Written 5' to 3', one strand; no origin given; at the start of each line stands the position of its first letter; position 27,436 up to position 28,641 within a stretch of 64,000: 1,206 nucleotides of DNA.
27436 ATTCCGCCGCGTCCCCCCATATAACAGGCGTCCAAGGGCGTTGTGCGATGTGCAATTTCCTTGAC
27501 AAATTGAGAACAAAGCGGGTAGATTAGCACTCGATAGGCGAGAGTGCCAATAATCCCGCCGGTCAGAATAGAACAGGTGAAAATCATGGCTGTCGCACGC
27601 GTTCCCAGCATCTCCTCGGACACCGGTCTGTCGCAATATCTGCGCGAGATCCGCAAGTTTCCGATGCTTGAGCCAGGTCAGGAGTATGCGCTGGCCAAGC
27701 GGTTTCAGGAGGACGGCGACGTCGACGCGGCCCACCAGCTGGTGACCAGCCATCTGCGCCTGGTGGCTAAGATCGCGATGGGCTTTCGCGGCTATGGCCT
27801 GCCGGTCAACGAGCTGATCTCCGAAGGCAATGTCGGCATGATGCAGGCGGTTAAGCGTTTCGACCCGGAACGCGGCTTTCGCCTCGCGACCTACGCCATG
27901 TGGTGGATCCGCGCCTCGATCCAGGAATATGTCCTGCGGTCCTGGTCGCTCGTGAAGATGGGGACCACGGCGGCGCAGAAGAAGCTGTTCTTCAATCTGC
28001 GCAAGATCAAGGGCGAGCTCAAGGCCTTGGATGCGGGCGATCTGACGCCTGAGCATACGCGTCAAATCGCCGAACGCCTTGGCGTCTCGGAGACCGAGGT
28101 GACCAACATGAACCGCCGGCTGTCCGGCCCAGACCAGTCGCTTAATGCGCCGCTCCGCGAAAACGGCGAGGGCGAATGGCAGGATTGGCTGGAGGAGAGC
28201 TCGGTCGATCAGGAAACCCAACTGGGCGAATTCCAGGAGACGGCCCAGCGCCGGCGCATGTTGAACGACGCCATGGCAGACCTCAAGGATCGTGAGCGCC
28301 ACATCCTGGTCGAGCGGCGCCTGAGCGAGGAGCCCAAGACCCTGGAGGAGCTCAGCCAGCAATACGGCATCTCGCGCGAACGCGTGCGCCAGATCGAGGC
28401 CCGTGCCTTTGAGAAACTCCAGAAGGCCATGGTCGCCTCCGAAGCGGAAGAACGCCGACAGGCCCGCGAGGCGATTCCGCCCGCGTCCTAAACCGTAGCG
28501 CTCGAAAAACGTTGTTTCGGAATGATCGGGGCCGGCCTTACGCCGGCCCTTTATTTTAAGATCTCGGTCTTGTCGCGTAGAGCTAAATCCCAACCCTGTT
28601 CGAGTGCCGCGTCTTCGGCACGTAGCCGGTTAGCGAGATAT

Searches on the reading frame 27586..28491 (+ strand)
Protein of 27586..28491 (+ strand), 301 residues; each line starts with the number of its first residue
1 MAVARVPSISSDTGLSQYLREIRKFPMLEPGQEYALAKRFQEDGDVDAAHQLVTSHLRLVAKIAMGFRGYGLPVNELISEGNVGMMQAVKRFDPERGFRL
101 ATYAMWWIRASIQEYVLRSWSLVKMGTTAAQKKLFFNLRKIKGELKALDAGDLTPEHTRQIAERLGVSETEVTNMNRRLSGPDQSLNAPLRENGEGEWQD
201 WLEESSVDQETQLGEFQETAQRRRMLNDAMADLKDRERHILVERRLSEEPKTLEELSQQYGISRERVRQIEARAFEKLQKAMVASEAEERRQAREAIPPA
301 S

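Call 15: find_encoding_contigs(protein=window:27586-28491:+, flank=3000, max_places=6)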
Protein window:27586-28491:+ (301 aa): 11 contigs read that carry it; 6 places shown.
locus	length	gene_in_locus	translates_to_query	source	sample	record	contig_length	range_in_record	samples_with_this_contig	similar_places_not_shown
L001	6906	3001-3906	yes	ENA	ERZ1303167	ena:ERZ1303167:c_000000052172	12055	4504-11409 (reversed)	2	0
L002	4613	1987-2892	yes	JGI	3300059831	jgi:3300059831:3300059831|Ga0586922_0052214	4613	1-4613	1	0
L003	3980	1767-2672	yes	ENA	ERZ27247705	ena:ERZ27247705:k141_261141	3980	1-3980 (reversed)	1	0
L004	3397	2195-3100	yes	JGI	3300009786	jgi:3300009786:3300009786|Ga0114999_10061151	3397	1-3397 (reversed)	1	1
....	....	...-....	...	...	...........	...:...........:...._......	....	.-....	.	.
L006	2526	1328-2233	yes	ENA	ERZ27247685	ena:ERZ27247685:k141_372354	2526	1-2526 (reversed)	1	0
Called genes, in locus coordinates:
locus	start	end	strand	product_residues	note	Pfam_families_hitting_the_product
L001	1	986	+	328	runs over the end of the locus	PF01479:S4, PF00849:PseudoU_synth_2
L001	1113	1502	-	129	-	PF05899:Cupin_3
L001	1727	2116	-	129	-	PF05899:Cupin_3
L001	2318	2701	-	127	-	PF06249:EutQ (faint), PF05899:Cupin_3, PF07883:Cupin_2 (weak)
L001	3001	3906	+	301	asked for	PF00140:Sigma70_r1_2, PF04542:Sigma70_r2, PF04545:Sigma70_r4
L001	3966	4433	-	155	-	-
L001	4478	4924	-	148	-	-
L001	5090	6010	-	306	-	-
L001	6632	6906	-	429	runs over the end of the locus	PF00709:Adenylsucc_synt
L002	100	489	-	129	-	PF05899:Cupin_3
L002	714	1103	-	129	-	PF05899:Cupin_3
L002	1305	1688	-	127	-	PF06249:EutQ (faint), PF05899:Cupin_3, PF07883:Cupin_2 (weak)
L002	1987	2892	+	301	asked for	PF00140:Sigma70_r1_2, PF04542:Sigma70_r2, PF04545:Sigma70_r4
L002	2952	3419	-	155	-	-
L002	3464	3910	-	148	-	-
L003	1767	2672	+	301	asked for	PF00140:Sigma70_r1_2, PF04542:Sigma70_r2, PF04545:Sigma70_r4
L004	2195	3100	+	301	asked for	PF00140:Sigma70_r1_2, PF04542:Sigma70_r2, PF04545:Sigma70_r4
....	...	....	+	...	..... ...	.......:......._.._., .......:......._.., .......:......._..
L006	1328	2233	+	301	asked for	PF00140:Sigma70_r1_2, PF04542:Sigma70_r2, PF04545:Sigma70_r4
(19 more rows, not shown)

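Call 16: find_related_loci(query=window:27586-28488:+, collection=genome_contigs, flank=2500)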
Query window:27586-28488:+ (301 aa) in genome_contigs; peptide patterns used: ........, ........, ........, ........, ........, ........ (x = any residue, [..] = any of these).
600 stretches matched a pattern (row limit reached: there are more); 599 encode a relative of the query (tblastn E <= 1e-3); the best 80 are kept; 80 distinct loci.
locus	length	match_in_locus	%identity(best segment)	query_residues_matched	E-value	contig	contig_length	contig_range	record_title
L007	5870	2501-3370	72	1-290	6e-142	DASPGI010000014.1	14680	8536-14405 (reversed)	MAG TPA_asm: Alphaproteobacteria bacterium isolate SMAG_U16447 k141_590885, whole genome shotgun sequence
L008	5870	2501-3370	73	1-290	7e-141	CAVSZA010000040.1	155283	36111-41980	MAG: uncultured Alphaproteobacteria bacterium isolate MFD05521.bin.1.185 genome assembly, contig: contig_25304, whole ge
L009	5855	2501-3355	73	6-290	6e-140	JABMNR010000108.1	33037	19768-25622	MAG: Alphaproteobacteria bacterium isolate bin.590 k141_3547031, whole genome shotgun sequence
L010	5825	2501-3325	74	8-282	1e-139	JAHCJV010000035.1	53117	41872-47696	MAG: Enhydrobacter sp. isolate TGS_PRO9 PRO9_35, whole genome shotgun sequence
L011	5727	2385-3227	73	2-282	3e-139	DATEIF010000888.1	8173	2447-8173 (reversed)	MAG TPA_asm: Vineibacter sp. isolate SMAG_U8830 k141_1119982, whole genome shotgun sequence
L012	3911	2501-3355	72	2-282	7e-140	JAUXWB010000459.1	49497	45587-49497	MAG: Reyranella sp. isolate C15_maxbin.057_sub C15_k141_278275, whole genome shotgun sequence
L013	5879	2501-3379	71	6-297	3e-138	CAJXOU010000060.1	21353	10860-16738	MAG TPA_asm: uncultured Rhodobiaceae bacterium isolate ERR1855268_bin.6_MetaBAT_v2.12.1_MAG genome assembly, contig: NOD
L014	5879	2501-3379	70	1-293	2e-138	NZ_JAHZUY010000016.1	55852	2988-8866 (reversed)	Caldovatus aquaticus strain SYSU G05006 Scaffold15_1, whole genome shotgun sequence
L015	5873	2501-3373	71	2-293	4e-138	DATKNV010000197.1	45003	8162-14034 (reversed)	MAG TPA_asm: Stellaceae bacterium isolate SMAG_U14746 k141_5622414, whole genome shotgun sequence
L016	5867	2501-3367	71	2-290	1e-137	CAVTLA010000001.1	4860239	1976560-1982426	MAG: uncultured Alphaproteobacteria bacterium isolate MFD06714.bin.1.37 genome assembly, contig: contig_15751, whole gen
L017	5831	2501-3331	72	6-282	2e-137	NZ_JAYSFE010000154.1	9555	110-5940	MAG: Stella sp. isolate ZZ2_ZZA25_bin.15 NODE_3407_length_9555_cov_12.043053, whole genome shotgun sequence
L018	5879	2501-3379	70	6-297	1e-137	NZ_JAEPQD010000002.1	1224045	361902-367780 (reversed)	MAG: Parvibaculum sp. isolate HXMU1428-15 NODE_2_length_1224045_cov_8.479615, whole genome shotgun sequence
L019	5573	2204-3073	71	1-290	1e-137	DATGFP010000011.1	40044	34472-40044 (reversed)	MAG TPA_asm: Stellaceae bacterium isolate SMAG_U9731 k141_981084, whole genome shotgun sequence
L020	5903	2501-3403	69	2-297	2e-137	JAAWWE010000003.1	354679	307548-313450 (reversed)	MAG: Rhodobiaceae bacterium isolate FE80 Cluster2_contig_71, whole genome shotgun sequence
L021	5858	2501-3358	71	1-282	3e-137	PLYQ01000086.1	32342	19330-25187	MAG: Rhodospirillales bacterium isolate palsa_924 73.20120700_P3D.255_contig_20838, whole genome shotgun sequence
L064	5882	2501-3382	67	1-294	3e-131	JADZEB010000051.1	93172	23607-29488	MAG: Alphaproteobacteria bacterium isolate SJ804 c_000001614867, whole genome shotgun sequence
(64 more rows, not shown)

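Call 31: search_protein_families(library=pfam, proteins=[window:27586-28491:+])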
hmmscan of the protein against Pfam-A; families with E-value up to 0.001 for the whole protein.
window:27586-28491:+ (301 aa): 5 families
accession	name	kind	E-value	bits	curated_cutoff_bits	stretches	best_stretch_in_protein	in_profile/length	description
PF04545.22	Sigma70_r4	-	1.4e-18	66.6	24.1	1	229-280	1-50/50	Sigma-70, region 4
PF04542.20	Sigma70_r2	-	1.6e-18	66.7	24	1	52-120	1-69/71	Sigma-70 region 2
PF00140.25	Sigma70_r1_2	-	9.4e-09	35.5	22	1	15-43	3-31/34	Sigma-70 factor, region 1.2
PF04539.22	Sigma70_r3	-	2.7e-05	24.6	25.3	0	160-210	25-75/78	Sigma-70 region 3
PF16509.11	KORA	-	0.00059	20.4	26.7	0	226-282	9-62/84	TrfB plasmid transcriptional repressor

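Call 32: find_related_loci(query=window:27586-28488:+, collection=metagenome_contigs, flank=1500)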
Query window:27586-28488:+ (301 aa) in metagenome_contigs; peptide patterns used: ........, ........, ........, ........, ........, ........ (x = any residue, [..] = any of these).
600 stretches matched a pattern (row limit reached: there are more); 591 encode a relative of the query (tblastn E <= 1e-3); the best 80 are kept; 80 distinct loci.
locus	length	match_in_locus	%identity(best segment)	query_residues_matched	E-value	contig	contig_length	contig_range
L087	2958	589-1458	71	1-290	2e-145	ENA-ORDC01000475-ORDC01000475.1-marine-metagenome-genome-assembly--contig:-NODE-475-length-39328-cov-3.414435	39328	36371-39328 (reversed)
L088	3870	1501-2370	73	1-290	6e-142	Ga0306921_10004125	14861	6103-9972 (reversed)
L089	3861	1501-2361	72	4-290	2e-141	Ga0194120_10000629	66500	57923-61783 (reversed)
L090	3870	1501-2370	72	1-290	4e-141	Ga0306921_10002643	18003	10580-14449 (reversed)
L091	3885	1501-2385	72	3-298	4e-141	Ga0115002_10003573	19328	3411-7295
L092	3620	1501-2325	75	8-282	6e-142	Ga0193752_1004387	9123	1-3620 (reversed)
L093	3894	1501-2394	70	1-296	2e-139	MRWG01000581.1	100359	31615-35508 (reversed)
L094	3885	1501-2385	70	4-298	1e-139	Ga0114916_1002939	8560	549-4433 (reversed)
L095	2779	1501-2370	71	1-290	8e-142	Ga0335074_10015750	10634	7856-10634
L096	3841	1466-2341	70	1-293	5e-139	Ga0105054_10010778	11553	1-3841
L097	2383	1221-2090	71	1-290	5e-146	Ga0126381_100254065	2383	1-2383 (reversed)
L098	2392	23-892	71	7-296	1e-142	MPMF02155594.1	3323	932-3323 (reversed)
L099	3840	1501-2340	74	3-282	6e-138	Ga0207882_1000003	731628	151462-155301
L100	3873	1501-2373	71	2-290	3e-138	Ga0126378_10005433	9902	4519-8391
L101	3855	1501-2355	72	6-290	4e-138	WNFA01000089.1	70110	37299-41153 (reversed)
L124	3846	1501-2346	70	1-282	7e-133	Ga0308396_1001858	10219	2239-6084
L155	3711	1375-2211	70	6-282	6e-132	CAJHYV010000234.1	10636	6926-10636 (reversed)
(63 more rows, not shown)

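Call 36: find_encoding_contigs(protein=window:27586-28491:+, flank=10000, max_places=10)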
Protein window:27586-28491:+ (301 aa): 11 contigs read that carry it; 9 places shown.
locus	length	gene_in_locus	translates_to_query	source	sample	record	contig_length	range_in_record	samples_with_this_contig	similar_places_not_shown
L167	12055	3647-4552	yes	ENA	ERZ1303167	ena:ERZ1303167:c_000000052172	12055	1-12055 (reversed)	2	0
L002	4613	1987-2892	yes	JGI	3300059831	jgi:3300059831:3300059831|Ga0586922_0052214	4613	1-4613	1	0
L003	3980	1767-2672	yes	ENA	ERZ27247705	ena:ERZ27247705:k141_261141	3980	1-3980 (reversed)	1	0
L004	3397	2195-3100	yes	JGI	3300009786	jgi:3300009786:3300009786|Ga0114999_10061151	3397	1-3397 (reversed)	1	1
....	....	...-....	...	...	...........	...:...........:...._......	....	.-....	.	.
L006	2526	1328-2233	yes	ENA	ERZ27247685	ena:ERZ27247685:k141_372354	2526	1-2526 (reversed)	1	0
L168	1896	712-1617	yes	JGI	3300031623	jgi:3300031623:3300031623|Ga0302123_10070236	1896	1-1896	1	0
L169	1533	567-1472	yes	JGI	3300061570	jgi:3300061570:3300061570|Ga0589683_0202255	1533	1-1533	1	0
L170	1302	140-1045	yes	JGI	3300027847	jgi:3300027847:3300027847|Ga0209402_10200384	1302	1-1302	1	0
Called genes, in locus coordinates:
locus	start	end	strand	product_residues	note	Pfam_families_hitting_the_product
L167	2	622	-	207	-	?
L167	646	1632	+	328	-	PF01479:S4, PF00849:PseudoU_synth_2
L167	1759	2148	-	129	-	PF05899:Cupin_3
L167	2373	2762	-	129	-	PF05899:Cupin_3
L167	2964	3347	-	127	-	PF06249:EutQ (faint), PF05899:Cupin_3, PF07883:Cupin_2 (weak)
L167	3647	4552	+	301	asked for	PF00140:Sigma70_r1_2, PF04542:Sigma70_r2, PF04545:Sigma70_r4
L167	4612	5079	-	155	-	-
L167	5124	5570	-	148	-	-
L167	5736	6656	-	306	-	-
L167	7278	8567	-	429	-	PF00709:Adenylsucc_synt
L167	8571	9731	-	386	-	PF13393:tRNA-synt_His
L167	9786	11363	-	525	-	PF00389:2-Hacid_dh, PF02826:2-Hacid_dh_C, PF19304:PGDH_inter, PF01842:ACT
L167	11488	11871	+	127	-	PF01152:Bac_globin (weak)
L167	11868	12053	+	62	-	?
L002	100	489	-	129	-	PF05899:Cupin_3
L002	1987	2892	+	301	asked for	PF00140:Sigma70_r1_2, PF04542:Sigma70_r2, PF04545:Sigma70_r4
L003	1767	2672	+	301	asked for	PF00140:Sigma70_r1_2, PF04542:Sigma70_r2, PF04545:Sigma70_r4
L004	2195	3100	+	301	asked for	PF00140:Sigma70_r1_2, PF04542:Sigma70_r2, PF04545:Sigma70_r4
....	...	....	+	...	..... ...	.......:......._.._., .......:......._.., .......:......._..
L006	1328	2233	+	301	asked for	PF00140:Sigma70_r1_2, PF04542:Sigma70_r2, PF04545:Sigma70_r4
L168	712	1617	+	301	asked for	PF00140:Sigma70_r1_2, PF04542:Sigma70_r2, PF04545:Sigma70_r4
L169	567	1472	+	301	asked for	PF00140:Sigma70_r1_2, PF04542:Sigma70_r2, PF04545:Sigma70_r4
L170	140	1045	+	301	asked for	PF00140:Sigma70_r1_2, PF04542:Sigma70_r2, PF04545:Sigma70_r4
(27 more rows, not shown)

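Call 37: find_homologous_proteins(query=window:27586-28488:+, max_evalue=1e-100)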
Query window:27586-28488:+ (301 aa): 7940 proteins with E <= 1e-100 among 8000 candidates; the best 120 are listed.
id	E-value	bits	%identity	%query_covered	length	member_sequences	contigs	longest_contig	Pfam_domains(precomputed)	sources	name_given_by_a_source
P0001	1.4e-191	653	100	100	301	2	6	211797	PF04545.23,PF00140.26,PF04542.21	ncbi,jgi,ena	jgi:RNA polymerase sigma-32 factor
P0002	1.7e-179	613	94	100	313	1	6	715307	PF04545.23,PF00140.26,PF04542.21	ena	-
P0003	3.0e-179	612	93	100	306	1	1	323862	PF04545.23,PF00140.26,PF04542.21,PF04539.23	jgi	jgi:RNA polymerase sigma-32 factor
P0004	2.9e-178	609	93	100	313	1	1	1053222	PF04545.23,PF00140.26,PF04542.21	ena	-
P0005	8.1e-178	607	93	100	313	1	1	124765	PF04545.23,PF00140.26,PF04542.21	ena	-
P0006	5.7e-177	605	92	100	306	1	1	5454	PF04545.23,PF00140.26,PF04542.21,PF04539.23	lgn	-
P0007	1.1e-176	604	93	100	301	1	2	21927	PF04545.23,PF00140.26,PF04542.21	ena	-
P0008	1.5e-175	600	92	100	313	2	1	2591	PF04545.23,PF00140.26,PF04542.21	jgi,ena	-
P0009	4.0e-162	556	93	91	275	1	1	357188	PF04545.23,PF04542.21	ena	-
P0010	1.9e-161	554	85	99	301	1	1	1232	PF04545.23,PF00140.26,PF04542.21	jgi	jgi:RNA polymerase sigma-32 factor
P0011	4.4e-157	539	83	98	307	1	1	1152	PF04545.23,PF00140.26,PF04542.21,PF04539.23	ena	-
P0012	5.6e-154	529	81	100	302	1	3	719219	PF04545.23,PF00140.26,PF04542.21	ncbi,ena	-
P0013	4.6e-139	480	74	100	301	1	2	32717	PF04545.23,PF00140.26,PF04542.21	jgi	-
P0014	1.1e-138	479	74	100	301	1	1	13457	PF04545.23,PF00140.26,PF04542.21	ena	-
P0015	5.7e-138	477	74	98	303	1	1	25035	PF04545.23,PF00140.26,PF04542.21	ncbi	-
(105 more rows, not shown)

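Call 38: find_encoding_contigs(protein=P0002, flank=2000, max_places=1)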
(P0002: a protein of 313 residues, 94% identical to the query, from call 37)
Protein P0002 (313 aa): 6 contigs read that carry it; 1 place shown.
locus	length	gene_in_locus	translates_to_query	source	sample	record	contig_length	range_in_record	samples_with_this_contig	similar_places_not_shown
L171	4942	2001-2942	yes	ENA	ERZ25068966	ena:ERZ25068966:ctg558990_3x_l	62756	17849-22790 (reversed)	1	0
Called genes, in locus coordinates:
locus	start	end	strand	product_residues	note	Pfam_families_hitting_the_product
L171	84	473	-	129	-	PF05899:Cupin_3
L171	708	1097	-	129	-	PF05899:Cupin_3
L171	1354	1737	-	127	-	PF05899:Cupin_3, PF07883:Cupin_2 (weak)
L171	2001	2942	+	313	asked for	PF00140:Sigma70_r1_2, PF04542:Sigma70_r2, PF04545:Sigma70_r4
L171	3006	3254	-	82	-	-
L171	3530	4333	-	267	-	PF01609:DDE_Tnp_1, PF13701:DDE_Tnp_1_4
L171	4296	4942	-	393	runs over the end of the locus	PF00872:Transposase_mut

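Call 39: find_encoding_contigs(protein=P0003, flank=2000, max_places=1)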
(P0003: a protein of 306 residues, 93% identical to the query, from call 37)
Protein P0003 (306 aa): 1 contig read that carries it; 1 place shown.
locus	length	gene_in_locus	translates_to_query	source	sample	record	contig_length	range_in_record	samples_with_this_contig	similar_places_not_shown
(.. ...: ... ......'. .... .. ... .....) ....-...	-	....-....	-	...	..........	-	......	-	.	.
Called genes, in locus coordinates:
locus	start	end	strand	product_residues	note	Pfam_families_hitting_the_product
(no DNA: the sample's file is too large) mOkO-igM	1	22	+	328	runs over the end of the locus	PF01479:S4, PF00849:PseudoU_synth_2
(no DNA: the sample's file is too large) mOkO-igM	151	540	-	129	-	PF05899:Cupin_3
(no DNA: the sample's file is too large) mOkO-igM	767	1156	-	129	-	PF05899:Cupin_3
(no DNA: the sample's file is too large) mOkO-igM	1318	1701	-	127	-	PF06249:EutQ (weak), PF05899:Cupin_3, PF07883:Cupin_2 (weak)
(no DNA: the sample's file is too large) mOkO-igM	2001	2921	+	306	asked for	PF00140:Sigma70_r1_2, PF04542:Sigma70_r2, PF04539:Sigma70_r3 (faint), PF04545:Sigma70_r4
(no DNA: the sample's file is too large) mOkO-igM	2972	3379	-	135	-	-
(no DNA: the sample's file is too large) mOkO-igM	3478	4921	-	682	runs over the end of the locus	PF00069:Pkinase (weak)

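Call 40: find_encoding_contigs(protein=P0012, flank=2000, max_places=1)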
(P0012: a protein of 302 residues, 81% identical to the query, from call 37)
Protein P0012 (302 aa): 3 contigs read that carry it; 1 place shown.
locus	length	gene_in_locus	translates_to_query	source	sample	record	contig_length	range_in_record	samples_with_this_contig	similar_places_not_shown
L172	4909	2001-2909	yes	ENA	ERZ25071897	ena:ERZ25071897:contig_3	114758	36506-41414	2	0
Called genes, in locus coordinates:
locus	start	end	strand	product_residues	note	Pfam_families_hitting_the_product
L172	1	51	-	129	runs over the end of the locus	PF05899:Cupin_3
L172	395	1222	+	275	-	PF00106:adh_short, PF08659:KR, PF13561:adh_short_C2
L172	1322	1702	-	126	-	PF06249:EutQ (weak), PF05899:Cupin_3, PF07883:Cupin_2 (weak)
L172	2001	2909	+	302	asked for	PF00140:Sigma70_r1_2, PF04542:Sigma70_r2, PF04545:Sigma70_r4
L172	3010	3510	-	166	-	-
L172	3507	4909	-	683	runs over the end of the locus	PF00069:Pkinase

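Call 41: find_encoding_contigs(protein=P0010, flank=2000, max_places=1)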
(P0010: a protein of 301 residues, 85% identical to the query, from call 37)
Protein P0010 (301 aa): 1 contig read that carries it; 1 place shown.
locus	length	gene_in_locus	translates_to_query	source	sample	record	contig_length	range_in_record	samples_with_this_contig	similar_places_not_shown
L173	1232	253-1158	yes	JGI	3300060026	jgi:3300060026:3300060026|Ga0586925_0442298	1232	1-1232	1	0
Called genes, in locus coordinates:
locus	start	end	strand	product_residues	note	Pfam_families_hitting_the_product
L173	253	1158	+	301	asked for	PF00140:Sigma70_r1_2, PF04542:Sigma70_r2, PF04545:Sigma70_r4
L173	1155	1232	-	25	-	?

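Call 42: find_encoding_contigs(protein=P0011, flank=2000, max_places=1)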
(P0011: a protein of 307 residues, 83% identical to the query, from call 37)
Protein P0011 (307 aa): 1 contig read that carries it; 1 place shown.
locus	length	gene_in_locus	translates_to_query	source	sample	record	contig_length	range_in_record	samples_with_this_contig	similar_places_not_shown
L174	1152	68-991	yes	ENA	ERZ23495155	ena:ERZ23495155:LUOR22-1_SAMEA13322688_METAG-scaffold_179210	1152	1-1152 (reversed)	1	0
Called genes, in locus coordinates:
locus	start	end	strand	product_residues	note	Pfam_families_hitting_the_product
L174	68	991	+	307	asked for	PF00140:Sigma70_r1_2, PF04542:Sigma70_r2, PF04539:Sigma70_r3 (faint), PF04545:Sigma70_r4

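Call 43: find_encoding_contigs(protein=P0007, flank=2000, max_places=1)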
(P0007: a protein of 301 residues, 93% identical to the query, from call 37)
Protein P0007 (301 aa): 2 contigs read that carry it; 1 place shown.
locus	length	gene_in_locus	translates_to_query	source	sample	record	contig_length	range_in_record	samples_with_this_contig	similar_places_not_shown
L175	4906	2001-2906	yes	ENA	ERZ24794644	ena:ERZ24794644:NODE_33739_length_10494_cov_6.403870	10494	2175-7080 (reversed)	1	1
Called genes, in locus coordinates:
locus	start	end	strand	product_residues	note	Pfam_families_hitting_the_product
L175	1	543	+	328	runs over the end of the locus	PF01479:S4, PF00849:PseudoU_synth_2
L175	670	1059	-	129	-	PF05899:Cupin_3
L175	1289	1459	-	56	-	PF05899:Cupin_3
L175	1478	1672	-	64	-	-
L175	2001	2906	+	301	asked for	PF00140:Sigma70_r1_2, PF04542:Sigma70_r2, PF04545:Sigma70_r4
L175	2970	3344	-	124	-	-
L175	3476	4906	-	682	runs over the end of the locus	PF00069:Pkinase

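Call 44: find_encoding_contigs(protein=P0013, flank=2000, max_places=1)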
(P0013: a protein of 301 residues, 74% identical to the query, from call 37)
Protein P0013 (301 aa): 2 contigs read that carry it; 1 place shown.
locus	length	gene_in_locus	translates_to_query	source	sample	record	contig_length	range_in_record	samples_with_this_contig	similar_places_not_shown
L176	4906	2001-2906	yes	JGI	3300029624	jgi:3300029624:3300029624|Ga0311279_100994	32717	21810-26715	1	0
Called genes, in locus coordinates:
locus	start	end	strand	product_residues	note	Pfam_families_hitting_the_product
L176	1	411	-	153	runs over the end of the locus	PF01398:JAB (weak), PF14464:Prok-JAB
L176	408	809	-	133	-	-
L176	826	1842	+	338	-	PF00849:PseudoU_synth_2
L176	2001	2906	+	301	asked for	PF00140:Sigma70_r1_2, PF04542:Sigma70_r2, PF04545:Sigma70_r4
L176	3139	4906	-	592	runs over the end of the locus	PF02771:Acyl-CoA_dh_N, PF02770:Acyl-CoA_dh_M, PF00441:Acyl-CoA_dh_1, PF22924:ACOX_C_alpha1 (weak), PF08028:Acyl-CoA_dh_2 (weak), PF12806:Acyl-CoA_dh_C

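Call 45: find_encoding_contigs(protein=P0006, flank=2000, max_places=1)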
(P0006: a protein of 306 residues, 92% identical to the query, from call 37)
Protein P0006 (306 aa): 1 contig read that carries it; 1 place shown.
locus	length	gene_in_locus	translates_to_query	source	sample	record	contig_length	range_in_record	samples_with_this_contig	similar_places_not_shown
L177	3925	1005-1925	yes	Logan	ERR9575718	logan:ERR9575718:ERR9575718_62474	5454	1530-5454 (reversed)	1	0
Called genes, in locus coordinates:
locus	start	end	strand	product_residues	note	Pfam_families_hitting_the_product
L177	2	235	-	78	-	?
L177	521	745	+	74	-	-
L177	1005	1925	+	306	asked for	PF00140:Sigma70_r1_2, PF04542:Sigma70_r2, PF04539:Sigma70_r3 (faint), PF04545:Sigma70_r4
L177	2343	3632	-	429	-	PF00709:Adenylsucc_synt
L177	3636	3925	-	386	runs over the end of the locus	PF13393:tRNA-synt_His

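Call 51: search_protein_families(library=pfam, proteins=[L012:1012-2349:+, L017:944-2359:+, L064:1077-2285:+, L124:197-1273:+, L155:206-1237:+, L011:968-2188:+, L010:1139-2323:+], max_evalue=0.00001)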
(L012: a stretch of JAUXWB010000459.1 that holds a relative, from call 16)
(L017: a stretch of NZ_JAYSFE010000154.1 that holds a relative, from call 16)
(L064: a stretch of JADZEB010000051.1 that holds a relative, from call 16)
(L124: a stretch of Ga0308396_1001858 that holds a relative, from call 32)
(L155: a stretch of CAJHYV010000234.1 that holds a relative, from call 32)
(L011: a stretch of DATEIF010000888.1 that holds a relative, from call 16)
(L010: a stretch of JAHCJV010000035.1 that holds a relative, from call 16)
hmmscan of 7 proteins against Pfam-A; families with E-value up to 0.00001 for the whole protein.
L012:1012-2349:+ (446 aa): 2 families
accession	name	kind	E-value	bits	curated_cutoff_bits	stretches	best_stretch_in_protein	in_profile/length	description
PF00849.27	PseudoU_synth_2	-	7.5e-31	107.9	26.8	1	217-378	1-152/152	RNA pseudouridylate synthase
PF01479.30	S4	-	2.9e-07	30.6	22.8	1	142-189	1-47/48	S4 domain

L017:944-2359:+ (472 aa): 2 families
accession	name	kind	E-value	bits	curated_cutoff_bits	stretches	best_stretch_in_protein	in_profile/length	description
PF00849.27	PseudoU_synth_2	-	3.6e-32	112.1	26.8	1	242-398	2-152/152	RNA pseudouridylate synthase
PF01479.30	S4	-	1.5e-07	31.5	22.8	1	168-212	2-46/48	S4 domain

L064:1077-2285:+ (403 aa): 1 family
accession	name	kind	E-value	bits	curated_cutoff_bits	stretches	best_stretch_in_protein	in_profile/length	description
PF00849.27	PseudoU_synth_2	-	2.4e-34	119.2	26.8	1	158-314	2-152/152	RNA pseudouridylate synthase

L124:197-1273:+ (359 aa): 2 families
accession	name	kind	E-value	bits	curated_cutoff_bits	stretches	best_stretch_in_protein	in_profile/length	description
PF00849.27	PseudoU_synth_2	-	3.8e-31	108.8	26.8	1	120-276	1-152/152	RNA pseudouridylate synthase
PF01479.30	S4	-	9.5e-10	38.5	22.8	1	46-91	1-46/48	S4 domain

L155:206-1237:+ (344 aa): 2 families
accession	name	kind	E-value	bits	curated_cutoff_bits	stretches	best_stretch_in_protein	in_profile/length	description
PF00849.27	PseudoU_synth_2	-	1.4e-31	110.2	26.8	1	112-270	1-152/152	RNA pseudouridylate synthase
PF01479.30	S4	-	3e-10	40.1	22.8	1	38-81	1-44/48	S4 domain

L011:968-2188:+ (407 aa): 1 family
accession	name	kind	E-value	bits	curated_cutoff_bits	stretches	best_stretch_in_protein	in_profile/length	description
PF00849.27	PseudoU_synth_2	-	5.1e-33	114.9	26.8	1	175-336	1-152/152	RNA pseudouridylate synthase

L010:1139-2323:+ (395 aa): 2 families
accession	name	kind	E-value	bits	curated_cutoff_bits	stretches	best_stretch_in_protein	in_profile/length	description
PF00849.27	PseudoU_synth_2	-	1.8e-30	106.6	26.8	1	166-327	1-152/152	RNA pseudouridylate synthase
PF01479.30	S4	-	9.3e-06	25.7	22.8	0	91-137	1-46/48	S4 domain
